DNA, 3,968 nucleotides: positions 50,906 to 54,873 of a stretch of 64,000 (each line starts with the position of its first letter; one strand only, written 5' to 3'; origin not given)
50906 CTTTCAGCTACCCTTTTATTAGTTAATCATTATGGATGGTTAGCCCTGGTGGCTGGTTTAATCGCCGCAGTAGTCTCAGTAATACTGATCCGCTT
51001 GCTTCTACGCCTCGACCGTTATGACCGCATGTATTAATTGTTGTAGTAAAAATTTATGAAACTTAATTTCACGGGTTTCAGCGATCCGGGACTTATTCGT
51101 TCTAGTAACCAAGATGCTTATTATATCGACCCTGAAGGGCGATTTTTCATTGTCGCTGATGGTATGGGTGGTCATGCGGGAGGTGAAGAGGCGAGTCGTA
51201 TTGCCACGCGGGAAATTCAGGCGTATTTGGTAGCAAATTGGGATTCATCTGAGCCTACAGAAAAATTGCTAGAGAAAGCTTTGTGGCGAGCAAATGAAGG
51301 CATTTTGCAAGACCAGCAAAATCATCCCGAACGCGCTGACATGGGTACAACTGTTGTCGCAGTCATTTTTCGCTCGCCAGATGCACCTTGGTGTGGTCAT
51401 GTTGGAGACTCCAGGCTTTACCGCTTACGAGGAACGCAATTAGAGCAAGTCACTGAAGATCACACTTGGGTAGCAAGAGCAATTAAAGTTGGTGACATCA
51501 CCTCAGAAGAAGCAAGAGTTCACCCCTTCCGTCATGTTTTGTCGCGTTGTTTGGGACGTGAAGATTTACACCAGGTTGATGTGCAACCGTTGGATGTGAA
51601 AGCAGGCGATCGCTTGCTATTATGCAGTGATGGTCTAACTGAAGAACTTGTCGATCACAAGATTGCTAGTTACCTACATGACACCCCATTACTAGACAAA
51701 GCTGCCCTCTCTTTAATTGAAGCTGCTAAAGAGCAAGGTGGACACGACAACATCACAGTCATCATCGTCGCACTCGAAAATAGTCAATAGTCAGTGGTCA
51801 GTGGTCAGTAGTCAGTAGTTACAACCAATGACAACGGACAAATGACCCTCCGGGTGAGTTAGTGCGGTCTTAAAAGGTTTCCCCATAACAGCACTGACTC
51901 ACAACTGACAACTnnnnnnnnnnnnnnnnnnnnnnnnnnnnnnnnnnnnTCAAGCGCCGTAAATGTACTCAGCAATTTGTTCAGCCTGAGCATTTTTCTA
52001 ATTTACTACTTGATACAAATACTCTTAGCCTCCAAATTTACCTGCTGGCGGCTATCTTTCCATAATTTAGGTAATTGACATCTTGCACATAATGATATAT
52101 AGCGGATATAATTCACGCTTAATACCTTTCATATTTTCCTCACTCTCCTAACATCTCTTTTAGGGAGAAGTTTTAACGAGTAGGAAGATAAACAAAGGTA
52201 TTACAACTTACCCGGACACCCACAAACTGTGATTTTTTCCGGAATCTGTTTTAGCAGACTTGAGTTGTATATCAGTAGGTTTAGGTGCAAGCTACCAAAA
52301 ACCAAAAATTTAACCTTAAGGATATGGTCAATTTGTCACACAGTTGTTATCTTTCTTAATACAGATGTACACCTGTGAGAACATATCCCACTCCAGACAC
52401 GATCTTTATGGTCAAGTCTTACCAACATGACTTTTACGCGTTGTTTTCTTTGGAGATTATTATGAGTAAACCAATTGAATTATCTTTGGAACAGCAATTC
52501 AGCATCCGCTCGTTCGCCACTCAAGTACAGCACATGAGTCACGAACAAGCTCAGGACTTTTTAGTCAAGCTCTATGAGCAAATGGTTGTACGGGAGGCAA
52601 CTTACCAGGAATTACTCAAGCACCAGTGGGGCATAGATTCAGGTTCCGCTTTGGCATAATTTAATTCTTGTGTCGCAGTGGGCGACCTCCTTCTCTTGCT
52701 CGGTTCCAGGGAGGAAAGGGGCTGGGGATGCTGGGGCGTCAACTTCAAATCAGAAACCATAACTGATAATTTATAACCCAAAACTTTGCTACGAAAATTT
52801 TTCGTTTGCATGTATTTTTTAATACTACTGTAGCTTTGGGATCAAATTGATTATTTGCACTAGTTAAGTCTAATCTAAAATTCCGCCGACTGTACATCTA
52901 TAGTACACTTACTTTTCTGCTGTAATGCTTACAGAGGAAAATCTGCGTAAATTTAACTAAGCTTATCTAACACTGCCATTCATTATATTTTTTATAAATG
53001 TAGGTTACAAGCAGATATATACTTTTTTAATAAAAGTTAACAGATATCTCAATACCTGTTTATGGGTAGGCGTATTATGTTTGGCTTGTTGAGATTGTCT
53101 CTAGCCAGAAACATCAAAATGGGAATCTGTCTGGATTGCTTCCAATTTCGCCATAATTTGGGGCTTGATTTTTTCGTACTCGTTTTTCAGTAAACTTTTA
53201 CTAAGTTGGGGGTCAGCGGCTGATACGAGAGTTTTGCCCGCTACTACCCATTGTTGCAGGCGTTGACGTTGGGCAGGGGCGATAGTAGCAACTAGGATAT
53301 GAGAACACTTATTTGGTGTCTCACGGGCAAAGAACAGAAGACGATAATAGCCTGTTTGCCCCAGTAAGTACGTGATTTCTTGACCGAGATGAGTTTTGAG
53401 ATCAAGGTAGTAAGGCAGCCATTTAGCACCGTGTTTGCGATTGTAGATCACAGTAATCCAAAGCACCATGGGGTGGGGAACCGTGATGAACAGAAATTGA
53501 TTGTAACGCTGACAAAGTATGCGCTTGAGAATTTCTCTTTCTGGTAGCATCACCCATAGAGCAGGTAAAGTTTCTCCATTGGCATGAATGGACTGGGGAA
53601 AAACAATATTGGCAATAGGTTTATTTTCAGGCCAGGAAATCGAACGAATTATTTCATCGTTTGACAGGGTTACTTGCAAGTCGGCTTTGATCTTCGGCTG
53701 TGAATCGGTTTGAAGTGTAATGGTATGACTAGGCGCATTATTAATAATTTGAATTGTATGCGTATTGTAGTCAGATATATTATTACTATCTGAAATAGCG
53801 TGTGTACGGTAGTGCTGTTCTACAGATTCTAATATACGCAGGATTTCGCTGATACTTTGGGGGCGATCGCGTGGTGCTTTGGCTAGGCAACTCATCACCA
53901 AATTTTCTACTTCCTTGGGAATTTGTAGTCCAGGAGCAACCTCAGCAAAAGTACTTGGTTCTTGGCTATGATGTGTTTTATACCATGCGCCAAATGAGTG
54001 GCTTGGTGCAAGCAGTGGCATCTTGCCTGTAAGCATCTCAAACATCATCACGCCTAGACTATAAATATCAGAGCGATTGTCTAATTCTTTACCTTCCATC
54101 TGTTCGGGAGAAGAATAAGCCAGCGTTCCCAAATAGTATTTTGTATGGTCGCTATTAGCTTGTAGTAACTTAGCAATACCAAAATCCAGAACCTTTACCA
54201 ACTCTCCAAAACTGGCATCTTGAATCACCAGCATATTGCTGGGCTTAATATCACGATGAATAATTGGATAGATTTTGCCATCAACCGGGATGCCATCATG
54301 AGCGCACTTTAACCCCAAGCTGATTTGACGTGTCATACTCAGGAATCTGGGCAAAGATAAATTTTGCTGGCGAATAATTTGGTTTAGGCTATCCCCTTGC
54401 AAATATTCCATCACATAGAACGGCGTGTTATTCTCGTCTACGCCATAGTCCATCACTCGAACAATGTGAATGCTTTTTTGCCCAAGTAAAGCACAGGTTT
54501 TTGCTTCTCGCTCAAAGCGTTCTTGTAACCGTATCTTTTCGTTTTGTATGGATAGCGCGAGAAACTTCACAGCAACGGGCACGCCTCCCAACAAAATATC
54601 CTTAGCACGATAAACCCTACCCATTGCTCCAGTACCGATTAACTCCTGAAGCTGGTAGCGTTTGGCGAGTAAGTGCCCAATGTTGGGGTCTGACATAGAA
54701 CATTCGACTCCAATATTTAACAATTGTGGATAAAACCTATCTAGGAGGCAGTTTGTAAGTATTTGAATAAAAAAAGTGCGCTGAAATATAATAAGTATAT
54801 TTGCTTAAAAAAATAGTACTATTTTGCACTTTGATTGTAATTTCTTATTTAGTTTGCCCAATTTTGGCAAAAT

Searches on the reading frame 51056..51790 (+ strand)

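Call 60: search_protein_families(library=pfam, proteins=[window:51056-51790:+], max_evalue=0.00001)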
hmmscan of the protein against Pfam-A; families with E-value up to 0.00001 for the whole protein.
window:51056-51790:+ (244 aa): 3 families
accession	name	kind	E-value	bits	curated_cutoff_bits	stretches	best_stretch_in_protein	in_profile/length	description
PF13672.11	PP2C_2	-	8.5e-21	74.9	24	1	16-202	10-182/209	Protein phosphatase 2C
PF00481.26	PP2C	-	3.9e-07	30.4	20.3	0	29-137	35-141/255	Protein phosphatase 2C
PF07228.17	SpoIIE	-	1.3e-06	28.9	25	1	163-239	102-190/192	Stage II sporulation protein E (SpoIIE)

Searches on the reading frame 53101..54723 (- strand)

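Call 60: search_protein_families(library=pfam, proteins=[window:53101-54723:-], max_evalue=0.00001)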
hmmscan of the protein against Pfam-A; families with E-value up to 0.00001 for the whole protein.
window:53101-54723:- (540 aa): 2 families
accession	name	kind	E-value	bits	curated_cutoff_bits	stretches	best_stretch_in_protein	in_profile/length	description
PF00069.31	Pkinase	-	4.3e-42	144.8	31.7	1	23-295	1-258/263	Protein kinase domain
PF07714.23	PK_Tyr_Ser-Thr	-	4.4e-30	105.3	23.1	1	24-289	2-250/258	Protein tyrosine and serine/threonine kinase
